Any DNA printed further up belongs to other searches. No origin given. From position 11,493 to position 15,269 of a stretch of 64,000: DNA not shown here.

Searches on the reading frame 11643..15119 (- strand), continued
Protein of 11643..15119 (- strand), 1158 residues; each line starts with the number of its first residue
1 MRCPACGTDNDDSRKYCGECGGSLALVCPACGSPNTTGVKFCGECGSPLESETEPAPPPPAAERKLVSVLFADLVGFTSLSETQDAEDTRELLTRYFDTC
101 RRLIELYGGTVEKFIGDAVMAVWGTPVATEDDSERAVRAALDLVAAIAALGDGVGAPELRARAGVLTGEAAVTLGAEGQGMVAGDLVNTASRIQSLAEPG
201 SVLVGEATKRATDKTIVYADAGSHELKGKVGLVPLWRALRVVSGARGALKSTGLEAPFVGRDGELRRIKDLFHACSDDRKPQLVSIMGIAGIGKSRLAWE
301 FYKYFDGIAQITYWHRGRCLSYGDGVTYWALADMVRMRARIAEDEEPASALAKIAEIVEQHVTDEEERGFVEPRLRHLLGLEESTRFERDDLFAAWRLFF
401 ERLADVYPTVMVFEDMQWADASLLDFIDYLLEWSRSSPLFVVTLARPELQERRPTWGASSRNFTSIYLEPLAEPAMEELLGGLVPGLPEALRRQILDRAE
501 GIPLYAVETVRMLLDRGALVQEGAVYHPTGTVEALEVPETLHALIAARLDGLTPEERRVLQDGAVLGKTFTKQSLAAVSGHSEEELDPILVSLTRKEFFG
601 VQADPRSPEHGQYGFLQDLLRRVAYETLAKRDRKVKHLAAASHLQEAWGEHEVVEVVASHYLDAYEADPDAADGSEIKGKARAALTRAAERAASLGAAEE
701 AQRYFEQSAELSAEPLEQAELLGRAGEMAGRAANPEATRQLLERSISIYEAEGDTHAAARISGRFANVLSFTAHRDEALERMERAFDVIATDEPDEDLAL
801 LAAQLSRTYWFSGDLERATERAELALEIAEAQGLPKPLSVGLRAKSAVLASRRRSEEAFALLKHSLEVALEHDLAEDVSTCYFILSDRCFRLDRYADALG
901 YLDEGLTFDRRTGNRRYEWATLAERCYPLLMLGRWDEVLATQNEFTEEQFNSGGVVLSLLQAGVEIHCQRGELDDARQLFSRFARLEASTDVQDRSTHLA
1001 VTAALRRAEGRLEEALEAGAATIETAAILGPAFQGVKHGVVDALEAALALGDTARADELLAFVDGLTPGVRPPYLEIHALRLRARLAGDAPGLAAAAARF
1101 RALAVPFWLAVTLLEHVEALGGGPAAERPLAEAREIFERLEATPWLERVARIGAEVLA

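Call 43: find_homologous_proteins(query=window:11643-15119:-, max_evalue=1e-30)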
Query window:11643-15119:- (1158 aa): 8000 proteins with E <= 1e-30 among 8000 candidates; the best 120 are listed.
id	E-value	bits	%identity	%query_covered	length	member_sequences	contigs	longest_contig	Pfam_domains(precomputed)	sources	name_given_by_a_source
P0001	0.0e+0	2520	99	100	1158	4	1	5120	PF13240.12,PF12773.14,PF24463.2,PF13424.13,PF00211.26,PF13248.12,PF13191.13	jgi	jgi:class 3 adenylate cyclase/tetratricopeptide (TPR) repeat protein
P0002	0.0e+0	2210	87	99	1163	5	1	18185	PF13240.12,PF12773.14,PF24463.2,PF13424.13,PF00211.26,PF13248.12,PF13191.13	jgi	jgi:predicted ATPase/class 3 adenylate cyclase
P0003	0.0e+0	2156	84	100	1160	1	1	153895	PF13240.12,PF12773.14,PF24463.2,PF13424.13,PF00211.26,PF13248.12,PF13191.13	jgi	jgi:class 3 adenylate cyclase/tetratricopeptide (TPR) repeat protein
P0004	0.0e+0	2152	84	100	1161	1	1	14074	PF13240.12,PF12773.14,PF24463.2,PF13424.13,PF00211.26,PF13248.12,PF13191.13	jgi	jgi:class 3 adenylate cyclase/tetratricopeptide (TPR) repeat protein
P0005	0.0e+0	2092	82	99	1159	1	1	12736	PF13240.12,PF12773.14,PF24463.2,PF13424.13,PF00211.26,PF13248.12,PF13191.13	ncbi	-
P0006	0.0e+0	2077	81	100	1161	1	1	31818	PF13240.12,PF12773.14,PF24463.2,PF13424.13,PF00211.26,PF13248.12,PF13191.13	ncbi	ncbi:MAG: AAA family ATPase [Verrucomicrobiota bacterium]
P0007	0.0e+0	2067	81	100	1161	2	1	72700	PF13240.12,PF12773.14,PF24463.2,PF13424.13,PF00211.26,PF13248.12,PF13191.13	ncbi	-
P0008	0.0e+0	2048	80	99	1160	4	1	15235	PF13240.12,PF12773.14,PF24463.2,PF13424.13,PF00211.26,PF13248.12,PF13191.13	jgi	jgi:class 3 adenylate cyclase/tetratricopeptide (TPR) repeat protein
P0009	0.0e+0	2046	81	99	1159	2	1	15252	PF13240.12,PF12773.14,PF24463.2,PF13424.13,PF00211.26,PF13248.12,PF13191.13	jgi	jgi:class 3 adenylate cyclase/predicted ATPase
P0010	0.0e+0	2045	80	99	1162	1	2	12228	PF13240.12,PF12773.14,PF13424.13,PF00211.26,PF13248.12,PF13191.13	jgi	jgi:predicted ATPase/class 3 adenylate cyclase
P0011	0.0e+0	2039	80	99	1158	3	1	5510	PF13240.12,PF12773.14,PF24463.2,PF13424.13,PF00211.26,PF13248.12,PF13191.13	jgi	jgi:class 3 adenylate cyclase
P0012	0.0e+0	2037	80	99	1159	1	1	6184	PF13240.12,PF12773.14,PF24463.2,PF13424.13,PF00211.26,PF13248.12,PF13191.13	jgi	jgi:class 3 adenylate cyclase/tetratricopeptide (TPR) repeat protein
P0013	0.0e+0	2035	80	99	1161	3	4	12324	PF13240.12,PF12773.14,PF24463.2,PF13424.13,PF00211.26,PF13248.12,PF13191.13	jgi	jgi:class 3 adenylate cyclase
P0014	0.0e+0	2035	79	99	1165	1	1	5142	PF13240.12,PF12773.14,PF24463.2,PF13424.13,PF00211.26,PF13248.12,PF13191.13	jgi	jgi:class 3 adenylate cyclase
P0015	0.0e+0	2022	79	100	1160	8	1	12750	PF13240.12,PF12773.14,PF24463.2,PF13424.13,PF00211.26,PF13248.12,PF13191.13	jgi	jgi:predicted ATPase/class 3 adenylate cyclase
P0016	0.0e+0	2008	80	99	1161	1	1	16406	PF13240.12,PF12773.14,PF24463.2,PF13424.13,PF00211.26,PF13248.12,PF13191.13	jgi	jgi:class 3 adenylate cyclase/tetratricopeptide (TPR) repeat protein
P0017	0.0e+0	2008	78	99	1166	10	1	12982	PF13240.12,PF12773.14,PF24463.2,PF13424.13,PF00211.26,PF13248.12,PF13191.13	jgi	jgi:predicted ATPase/class 3 adenylate cyclase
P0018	0.0e+0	2001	78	99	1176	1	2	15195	PF13240.12,PF12773.14,PF24463.2,PF13424.13,PF00211.26,PF13248.12,PF13191.13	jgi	jgi:class 3 adenylate cyclase/tetratricopeptide (TPR) repeat protein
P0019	0.0e+0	1989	78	99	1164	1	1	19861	PF13240.12,PF12773.14,PF24463.2,PF13424.13,PF00211.26,PF13248.12,PF13191.13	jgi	jgi:class 3 adenylate cyclase/tetratricopeptide (TPR) repeat protein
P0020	0.0e+0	1983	78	99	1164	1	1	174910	PF13240.12,PF12773.14,PF24463.2,PF13424.13,PF00211.26,PF13248.12,PF13191.13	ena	-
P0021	0.0e+0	1969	76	99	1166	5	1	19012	PF13240.12,PF12773.14,PF24463.2,PF13424.13,PF00211.26,PF13248.12,PF07719.24,PF13191.13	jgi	jgi:class 3 adenylate cyclase/tetratricopeptide (TPR) repeat protein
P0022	0.0e+0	1872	81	92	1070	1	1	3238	PF13424.13,PF00211.26,PF13191.13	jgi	-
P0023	0.0e+0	1854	73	99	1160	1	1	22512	PF13240.12,PF12773.14,PF24463.2,PF13424.13,PF00211.26,PF13248.12,PF13191.13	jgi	jgi:class 3 adenylate cyclase/tetratricopeptide (TPR) repeat protein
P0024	0.0e+0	1837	72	99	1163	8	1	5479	PF13240.12,PF12773.14,PF24463.2,PF13424.13,PF00211.26,PF13248.12,PF13191.13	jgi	jgi:class 3 adenylate cyclase/tetratricopeptide (TPR) repeat protein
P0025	0.0e+0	1819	73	99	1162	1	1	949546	PF13240.12,PF12773.14,PF13424.13,PF00211.26,PF13191.13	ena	-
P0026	0.0e+0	1817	73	99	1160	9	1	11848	PF13240.12,PF12773.14,PF24463.2,PF13424.13,PF00211.26,PF13248.12,PF13191.13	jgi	jgi:class 3 adenylate cyclase/tetratricopeptide (TPR) repeat protein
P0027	0.0e+0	1814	73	100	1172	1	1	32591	PF13240.12,PF17874.8,PF12773.14,PF24463.2,PF13424.13,PF00211.26,PF13181.13,PF13248.12,PF07719.24,PF13191.13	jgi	jgi:class 3 adenylate cyclase/tetratricopeptide (TPR) repeat protein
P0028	0.0e+0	1812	71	100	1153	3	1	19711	PF13240.12,PF12773.14,PF24463.2,PF13424.13,PF00211.26,PF13248.12,PF07719.24,PF13191.13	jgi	jgi:class 3 adenylate cyclase/tetratricopeptide (TPR) repeat protein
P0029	0.0e+0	1811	72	99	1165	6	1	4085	PF13240.12,PF12773.14,PF13424.13,PF00211.26,PF13191.13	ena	-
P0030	0.0e+0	1801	71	99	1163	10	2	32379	PF13240.12,PF12773.14,PF13424.13,PF00211.26,PF13191.13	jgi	jgi:class 3 adenylate cyclase/tetratricopeptide (TPR) repeat protein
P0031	0.0e+0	1801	71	99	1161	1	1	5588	PF13240.12,PF12773.14,PF24463.2,PF00211.26,PF13248.12,PF13191.13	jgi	jgi:class 3 adenylate cyclase/tetratricopeptide (TPR) repeat protein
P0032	0.0e+0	1794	73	99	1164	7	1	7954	PF13240.12,PF12773.14,PF24463.2,PF13424.13,PF00211.26,PF13248.12,PF13191.13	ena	-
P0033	0.0e+0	1793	71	99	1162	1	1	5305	PF13240.12,PF12773.14,PF24463.2,PF13424.13,PF00211.26,PF13248.12,PF13191.13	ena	-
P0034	0.0e+0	1791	71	99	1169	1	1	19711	PF13240.12,PF17874.8,PF12773.14,PF24463.2,PF13424.13,PF00211.26,PF13248.12,PF07719.24,PF13191.13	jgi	jgi:predicted ATPase/class 3 adenylate cyclase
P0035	0.0e+0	1786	72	100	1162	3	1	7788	PF13240.12,PF12773.14,PF24463.2,PF13424.13,PF00211.26,PF13248.12,PF13191.13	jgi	jgi:class 3 adenylate cyclase/tetratricopeptide (TPR) repeat protein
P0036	0.0e+0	1781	72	100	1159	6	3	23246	PF13240.12,PF12773.14,PF24463.2,PF13424.13,PF00211.26,PF13248.12,PF13191.13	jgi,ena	jgi:class 3 adenylate cyclase/tetratricopeptide (TPR) repeat protein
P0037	0.0e+0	1780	70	99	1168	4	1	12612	PF13240.12,PF17874.8,PF12773.14,PF13424.13,PF00211.26,PF13191.13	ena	-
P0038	0.0e+0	1775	71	100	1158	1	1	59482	PF13240.12,PF12773.14,PF24463.2,PF13424.13,PF00211.26,PF13191.13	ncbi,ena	-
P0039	0.0e+0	1774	70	99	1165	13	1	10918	PF13240.12,PF12773.14,PF13424.13,PF00211.26,PF13191.13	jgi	jgi:class 3 adenylate cyclase/tetratricopeptide (TPR) repeat protein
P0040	0.0e+0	1772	71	100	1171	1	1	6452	PF13240.12,PF17874.8,PF12773.14,PF24463.2,PF13424.13,PF00211.26,PF13248.12,PF13191.13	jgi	jgi:predicted ATPase/class 3 adenylate cyclase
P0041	0.0e+0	1768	70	100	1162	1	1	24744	PF13240.12,PF12773.14,PF24463.2,PF13424.13,PF00211.26,PF13248.12,PF13191.13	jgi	jgi:class 3 adenylate cyclase/tetratricopeptide (TPR) repeat protein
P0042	0.0e+0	1766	71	100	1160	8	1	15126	PF13240.12,PF12773.14,PF24463.2,PF13424.13,PF00211.26,PF13248.12,PF13191.13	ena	-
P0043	0.0e+0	1765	71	99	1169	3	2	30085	PF13240.12,PF12773.14,PF00515.35,PF24463.2,PF13424.13,PF00211.26,PF13248.12,PF07719.24,PF13191.13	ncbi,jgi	ncbi:MAG TPA: adenylate/guanylate cyclase domain-containing protein [Gaiellaceae bacterium]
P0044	0.0e+0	1763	71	99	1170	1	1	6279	PF13240.12,PF24463.2,PF13176.13,PF13248.12,PF13191.13,PF13374.13,PF12773.14,PF13424.13,PF14938.13,PF00211.26,PF13181.13,PF07719.24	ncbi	-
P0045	0.0e+0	1761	71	99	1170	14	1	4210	PF13240.12,PF17874.8,PF12773.14,PF24463.2,PF13424.13,PF00211.26,PF13248.12,PF07719.24,PF13191.13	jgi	jgi:predicted ATPase/class 3 adenylate cyclase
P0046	0.0e+0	1760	71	99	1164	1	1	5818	PF13240.12,PF12773.14,PF24463.2,PF13424.13,PF00211.26,PF13248.12,PF13191.13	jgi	jgi:predicted ATPase/class 3 adenylate cyclase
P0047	0.0e+0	1759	70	99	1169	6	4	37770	PF13240.12,PF12773.14,PF00211.26,PF13191.13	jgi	jgi:class 3 adenylate cyclase/tetratricopeptide (TPR) repeat protein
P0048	0.0e+0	1755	70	99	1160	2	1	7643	PF13240.12,PF12773.14,PF13424.13,PF13176.13,PF00211.26,PF13248.12,PF13191.13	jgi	jgi:class 3 adenylate cyclase/tetratricopeptide (TPR) repeat protein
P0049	0.0e+0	1752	71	99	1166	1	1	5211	PF13240.12,PF17874.8,PF12773.14,PF24463.2,PF13424.13,PF00211.26,PF13248.12,PF13191.13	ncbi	-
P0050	0.0e+0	1750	70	99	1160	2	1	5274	PF13240.12,PF12773.14,PF13424.13,PF00211.26,PF13248.12,PF07719.24,PF13191.13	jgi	jgi:class 3 adenylate cyclase/tetratricopeptide (TPR) repeat protein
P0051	0.0e+0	1749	70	99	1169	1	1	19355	PF13240.12,PF17874.8,PF12773.14,PF24463.2,PF13424.13,PF00211.26,PF13248.12,PF13191.13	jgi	jgi:class 3 adenylate cyclase/tetratricopeptide (TPR) repeat protein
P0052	0.0e+0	1748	70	100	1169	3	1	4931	PF13240.12,PF12773.14,PF24463.2,PF13424.13,PF00211.26,PF13248.12,PF13191.13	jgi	jgi:predicted ATPase/class 3 adenylate cyclase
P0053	0.0e+0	1747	71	99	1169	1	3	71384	PF13240.12,PF24463.2,PF13176.13,PF13248.12,PF13191.13,PF17874.8,PF12773.14,PF00515.35,PF13424.13,PF00211.26,PF13181.13,PF07719.24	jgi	jgi:class 3 adenylate cyclase/tetratricopeptide (TPR) repeat protein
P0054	0.0e+0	1746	70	99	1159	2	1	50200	PF13240.12,PF12773.14,PF24463.2,PF13424.13,PF00211.26,PF13248.12,PF13191.13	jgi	jgi:class 3 adenylate cyclase/tetratricopeptide (TPR) repeat protein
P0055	0.0e+0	1744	70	100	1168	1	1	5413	PF13240.12,PF12773.14,PF00515.35,PF24463.2,PF13424.13,PF00211.26,PF07719.24,PF13191.13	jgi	jgi:class 3 adenylate cyclase/tetratricopeptide (TPR) repeat protein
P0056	0.0e+0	1743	71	99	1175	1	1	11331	PF13240.12,PF12773.14,PF24463.2,PF13424.13,PF00211.26,PF13181.13,PF13248.12,PF07719.24,PF13191.13,PF13374.13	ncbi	-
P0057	0.0e+0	1743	71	100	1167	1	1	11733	PF13240.12,PF17874.8,PF12773.14,PF13424.13,PF00211.26,PF13248.12,PF13191.13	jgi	jgi:predicted ATPase/class 3 adenylate cyclase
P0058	0.0e+0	1742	71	99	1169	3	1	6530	PF13240.12,PF12773.14,PF24463.2,PF13424.13,PF00211.26,PF13191.13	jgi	jgi:class 3 adenylate cyclase/tetratricopeptide (TPR) repeat protein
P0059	0.0e+0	1740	70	99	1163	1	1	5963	PF13240.12,PF12773.14,PF13424.13,PF00211.26,PF13191.13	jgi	jgi:class 3 adenylate cyclase/tetratricopeptide (TPR) repeat protein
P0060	0.0e+0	1740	69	100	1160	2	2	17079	PF13240.12,PF12773.14,PF13424.13,PF00211.26,PF13248.12,PF13191.13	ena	-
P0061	0.0e+0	1739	70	99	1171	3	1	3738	PF13240.12,PF12773.14,PF24463.2,PF13424.13,PF00211.26,PF13248.12,PF13191.13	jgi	jgi:class 3 adenylate cyclase/tetratricopeptide (TPR) repeat protein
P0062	0.0e+0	1736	69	99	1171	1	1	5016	PF13240.12,PF12773.14,PF24463.2,PF13424.13,PF00211.26,PF13191.13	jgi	jgi:class 3 adenylate cyclase/tetratricopeptide (TPR) repeat protein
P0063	0.0e+0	1735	70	99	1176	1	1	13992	PF13240.12,PF12773.14,PF24463.2,PF13424.13,PF00211.26,PF13248.12,PF07719.24,PF13191.13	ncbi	ncbi:MAG: adenylate/guanylate cyclase domain-containing protein [Gaiellaceae bacterium]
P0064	0.0e+0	1732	69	100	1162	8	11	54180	PF13240.12,PF12773.14,PF24463.2,PF13424.13,PF00211.26,PF13248.12,PF13191.13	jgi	jgi:class 3 adenylate cyclase/tetratricopeptide (TPR) repeat protein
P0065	0.0e+0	1731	68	100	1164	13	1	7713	PF13240.12,PF12773.14,PF13424.13,PF00211.26,PF13191.13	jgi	jgi:class 3 adenylate cyclase/tetratricopeptide (TPR) repeat protein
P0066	0.0e+0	1730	69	99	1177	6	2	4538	PF13240.12,PF12773.14,PF24463.2,PF13424.13,PF00211.26,PF13248.12,PF07719.24,PF13191.13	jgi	jgi:class 3 adenylate cyclase/tetratricopeptide (TPR) repeat protein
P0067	0.0e+0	1729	69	99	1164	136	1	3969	PF13240.12,PF12773.14,PF13424.13,PF00211.26,PF13191.13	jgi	jgi:class 3 adenylate cyclase/tetratricopeptide (TPR) repeat protein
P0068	0.0e+0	1728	69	100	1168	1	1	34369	PF13240.12,PF12773.14,PF24463.2,PF13424.13,PF00211.26,PF13248.12,PF13191.13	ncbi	-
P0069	0.0e+0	1728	69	99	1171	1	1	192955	PF13240.12,PF17874.8,PF12773.14,PF13424.13,PF00211.26,PF07719.24,PF13191.13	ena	-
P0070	0.0e+0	1728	72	97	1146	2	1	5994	PF17874.8,PF13424.13,PF00211.26,PF13191.13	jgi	jgi:class 3 adenylate cyclase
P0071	0.0e+0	1728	69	100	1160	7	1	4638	PF13240.12,PF12773.14,PF13424.13,PF00211.26,PF13191.13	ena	-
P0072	0.0e+0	1727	69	99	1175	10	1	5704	PF13240.12,PF12773.14,PF13424.13,PF28559.1,PF00211.26,PF07719.24,PF13191.13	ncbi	-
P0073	0.0e+0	1727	69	98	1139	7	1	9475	PF13240.12,PF12773.14,PF13424.13,PF00211.26,PF13191.13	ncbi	ncbi:MAG TPA: adenylate/guanylate cyclase domain-containing protein, partial [Gaiellaceae bacterium]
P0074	0.0e+0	1727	69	99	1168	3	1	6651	PF13240.12,PF12773.14,PF13424.13,PF00211.26,PF13248.12,PF13191.13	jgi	jgi:class 3 adenylate cyclase/tetratricopeptide (TPR) repeat protein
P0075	0.0e+0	1726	69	99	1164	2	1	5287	PF13240.12,PF12773.14,PF24463.2,PF13424.13,PF00211.26,PF13248.12,PF13191.13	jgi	jgi:class 3 adenylate cyclase/tetratricopeptide (TPR) repeat protein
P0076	0.0e+0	1726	69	99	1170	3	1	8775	PF13240.12,PF12773.14,PF24463.2,PF13424.13,PF00211.26,PF13248.12,PF07719.24,PF13191.13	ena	-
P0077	0.0e+0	1724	69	99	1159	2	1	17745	PF13240.12,PF12773.14,PF13424.13,PF00211.26,PF13191.13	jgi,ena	-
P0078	0.0e+0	1722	69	99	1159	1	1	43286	PF13240.12,PF12773.14,PF13424.13,PF00211.26,PF13248.12,PF13191.13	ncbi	-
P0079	0.0e+0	1721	69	99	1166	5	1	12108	PF13240.12,PF12773.14,PF13424.13,PF00211.26,PF13191.13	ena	-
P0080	0.0e+0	1720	69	99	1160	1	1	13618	PF13240.12,PF12773.14,PF24463.2,PF13424.13,PF00211.26,PF13248.12,PF13191.13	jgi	jgi:class 3 adenylate cyclase/tetratricopeptide (TPR) repeat protein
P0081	0.0e+0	1719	69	99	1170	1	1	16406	PF13240.12,PF17874.8,PF12773.14,PF24463.2,PF13424.13,PF00211.26,PF07719.24,PF13191.13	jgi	jgi:class 3 adenylate cyclase/tetratricopeptide (TPR) repeat protein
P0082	0.0e+0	1718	69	100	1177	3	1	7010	PF13240.12,PF12773.14,PF24463.2,PF13424.13,PF00211.26,PF13248.12,PF13191.13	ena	-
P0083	0.0e+0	1717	69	99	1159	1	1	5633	PF13240.12,PF12773.14,PF13424.13,PF00211.26,PF13191.13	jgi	jgi:class 3 adenylate cyclase/tetratricopeptide (TPR) repeat protein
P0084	0.0e+0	1712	68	100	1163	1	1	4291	PF13240.12,PF12773.14,PF24463.2,PF13424.13,PF00211.26,PF13248.12,PF07719.24,PF13191.13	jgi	jgi:predicted ATPase/class 3 adenylate cyclase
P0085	0.0e+0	1711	68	99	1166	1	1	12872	PF13240.12,PF12773.14,PF13424.13,PF00211.26,PF13191.13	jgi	jgi:class 3 adenylate cyclase/tetratricopeptide (TPR) repeat protein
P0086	0.0e+0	1711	69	99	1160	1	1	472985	PF13240.12,PF12773.14,PF13424.13,PF00211.26,PF07719.24,PF13191.13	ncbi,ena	-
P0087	0.0e+0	1709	69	100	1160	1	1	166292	PF13240.12,PF17874.8,PF12773.14,PF13424.13,PF00211.26,PF13191.13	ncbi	-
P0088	0.0e+0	1708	68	99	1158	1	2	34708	PF13240.12,PF17874.8,PF12773.14,PF24463.2,PF13424.13,PF00211.26,PF13181.13,PF13248.12,PF07719.24,PF13191.13,PF13374.13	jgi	jgi:class 3 adenylate cyclase/tetratricopeptide (TPR) repeat protein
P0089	0.0e+0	1708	69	99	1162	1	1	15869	PF13240.12,PF12773.14,PF13424.13,PF00211.26,PF13191.13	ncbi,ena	-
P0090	0.0e+0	1707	69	99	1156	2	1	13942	PF13240.12,PF17874.8,PF12773.14,PF13424.13,PF00211.26,PF13191.13,PF13374.13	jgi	jgi:class 3 adenylate cyclase/tetratricopeptide (TPR) repeat protein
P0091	0.0e+0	1707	68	99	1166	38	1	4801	PF13240.12,PF12773.14,PF24463.2,PF13424.13,PF00211.26,PF13248.12,PF13191.13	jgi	jgi:class 3 adenylate cyclase/tetratricopeptide (TPR) repeat protein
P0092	0.0e+0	1706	69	99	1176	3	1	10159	PF13240.12,PF12773.14,PF24463.2,PF13424.13,PF00211.26,PF13248.12,PF07719.24,PF13191.13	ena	-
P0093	0.0e+0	1705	68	99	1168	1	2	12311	PF13240.12,PF12773.14,PF24463.2,PF13424.13,PF00211.26,PF13248.12,PF07719.24,PF13191.13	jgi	-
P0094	0.0e+0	1704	68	99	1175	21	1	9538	PF13240.12,PF12773.14,PF24463.2,PF13424.13,PF00211.26,PF13248.12,PF07719.24,PF13191.13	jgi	jgi:class 3 adenylate cyclase/tetratricopeptide (TPR) repeat protein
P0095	0.0e+0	1704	68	99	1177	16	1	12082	PF13240.12,PF12773.14,PF24463.2,PF13424.13,PF00211.26,PF13248.12,PF13191.13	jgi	jgi:class 3 adenylate cyclase/tetratricopeptide (TPR) repeat protein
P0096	0.0e+0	1703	69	100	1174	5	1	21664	PF13240.12,PF12773.14,PF24463.2,PF13424.13,PF00211.26,PF13248.12,PF07719.24,PF13191.13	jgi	jgi:class 3 adenylate cyclase/tetratricopeptide (TPR) repeat protein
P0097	0.0e+0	1702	68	100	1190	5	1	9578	PF13240.12,PF12773.14,PF13424.13,PF00211.26,PF13191.13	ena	-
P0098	0.0e+0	1702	69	99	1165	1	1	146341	PF13240.12,PF17874.8,PF12773.14,PF24463.2,PF13424.13,PF00211.26,PF13191.13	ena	-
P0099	0.0e+0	1702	68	100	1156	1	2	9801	PF13240.12,PF12773.14,PF24463.2,PF13424.13,PF00211.26,PF13248.12,PF13191.13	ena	-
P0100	0.0e+0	1702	69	99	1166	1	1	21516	PF13240.12,PF17874.8,PF12773.14,PF24463.2,PF13424.13,PF00211.26,PF13191.13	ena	-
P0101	0.0e+0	1701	72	93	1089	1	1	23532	PF13424.13,PF00211.26,PF13191.13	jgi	jgi:class 3 adenylate cyclase/tetratricopeptide (TPR) repeat protein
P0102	0.0e+0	1699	68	99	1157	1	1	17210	PF13240.12,PF12773.14,PF24463.2,PF13424.13,PF00211.26,PF13191.13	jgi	jgi:class 3 adenylate cyclase/tetratricopeptide (TPR) repeat protein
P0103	0.0e+0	1699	68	99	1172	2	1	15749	PF13240.12,PF12773.14,PF24463.2,PF13424.13,PF00211.26,PF13248.12,PF13191.13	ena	-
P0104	0.0e+0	1698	69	99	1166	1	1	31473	PF13240.12,PF17874.8,PF12773.14,PF24463.2,PF13424.13,PF00211.26,PF13191.13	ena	-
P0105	0.0e+0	1698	69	99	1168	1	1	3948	PF13240.12,PF17874.8,PF12773.14,PF24463.2,PF13424.13,PF00211.26,PF13248.12,PF07719.24,PF13191.13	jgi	jgi:class 3 adenylate cyclase/tetratricopeptide (TPR) repeat protein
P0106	0.0e+0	1697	68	99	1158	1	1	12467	PF13240.12,PF12773.14,PF13424.13,PF00211.26,PF13191.13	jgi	jgi:class 3 adenylate cyclase/tetratricopeptide (TPR) repeat protein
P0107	0.0e+0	1697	68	99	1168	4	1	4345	PF13240.12,PF17874.8,PF12773.14,PF24463.2,PF13424.13,PF00211.26,PF13248.12,PF13191.13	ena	-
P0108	0.0e+0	1697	68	100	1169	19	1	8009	PF13240.12,PF12773.14,PF24463.2,PF13424.13,PF00211.26,PF13248.12,PF07719.24,PF13191.13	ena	-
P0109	0.0e+0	1696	67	99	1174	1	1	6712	PF13240.12,PF17874.8,PF12773.14,PF13424.13,PF00211.26,PF13248.12,PF13191.13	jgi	jgi:class 3 adenylate cyclase/tetratricopeptide (TPR) repeat protein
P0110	0.0e+0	1696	69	99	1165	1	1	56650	PF13240.12,PF17874.8,PF12773.14,PF24463.2,PF13424.13,PF00211.26,PF13191.13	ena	-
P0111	0.0e+0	1695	69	99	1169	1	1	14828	PF13240.12,PF12773.14,PF13424.13,PF00211.26,PF13181.13,PF07719.24,PF13191.13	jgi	jgi:class 3 adenylate cyclase/tetratricopeptide (TPR) repeat protein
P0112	0.0e+0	1695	68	99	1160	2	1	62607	PF13240.12,PF12773.14,PF13424.13,PF00211.26,PF13191.13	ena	-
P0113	0.0e+0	1695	69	99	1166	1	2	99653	PF13240.12,PF17874.8,PF12773.14,PF24463.2,PF13424.13,PF00211.26,PF13191.13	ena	-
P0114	0.0e+0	1695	68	99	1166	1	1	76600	PF13240.12,PF12773.14,PF24463.2,PF13424.13,PF00211.26,PF13248.12,PF13191.13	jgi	jgi:class 3 adenylate cyclase/tetratricopeptide (TPR) repeat protein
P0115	0.0e+0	1694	69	99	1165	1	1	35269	PF13240.12,PF17874.8,PF12773.14,PF24463.2,PF13424.13,PF00211.26,PF13191.13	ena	-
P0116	0.0e+0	1694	67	99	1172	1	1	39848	PF13240.12,PF12773.14,PF24463.2,PF13424.13,PF00211.26,PF13248.12,PF07719.24,PF13191.13,PF13374.13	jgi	jgi:class 3 adenylate cyclase/tetratricopeptide (TPR) repeat protein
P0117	0.0e+0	1694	68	99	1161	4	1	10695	PF13240.12,PF12773.14,PF13424.13,PF00211.26,PF13248.12,PF13191.13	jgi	jgi:predicted ATPase/class 3 adenylate cyclase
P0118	0.0e+0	1693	68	99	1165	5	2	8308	PF13240.12,PF12773.14,PF24463.2,PF13424.13,PF00211.26,PF13248.12,PF13191.13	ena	-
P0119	0.0e+0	1692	67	99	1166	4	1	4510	PF13240.12,PF12773.14,PF13424.13,PF00211.26,PF13191.13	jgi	jgi:class 3 adenylate cyclase/tetratricopeptide (TPR) repeat protein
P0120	0.0e+0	1692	68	100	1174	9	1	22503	PF13240.12,PF12773.14,PF24463.2,PF13424.13,PF00211.26,PF13248.12,PF07719.24,PF13191.13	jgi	jgi:class 3 adenylate cyclase/tetratricopeptide (TPR) repeat protein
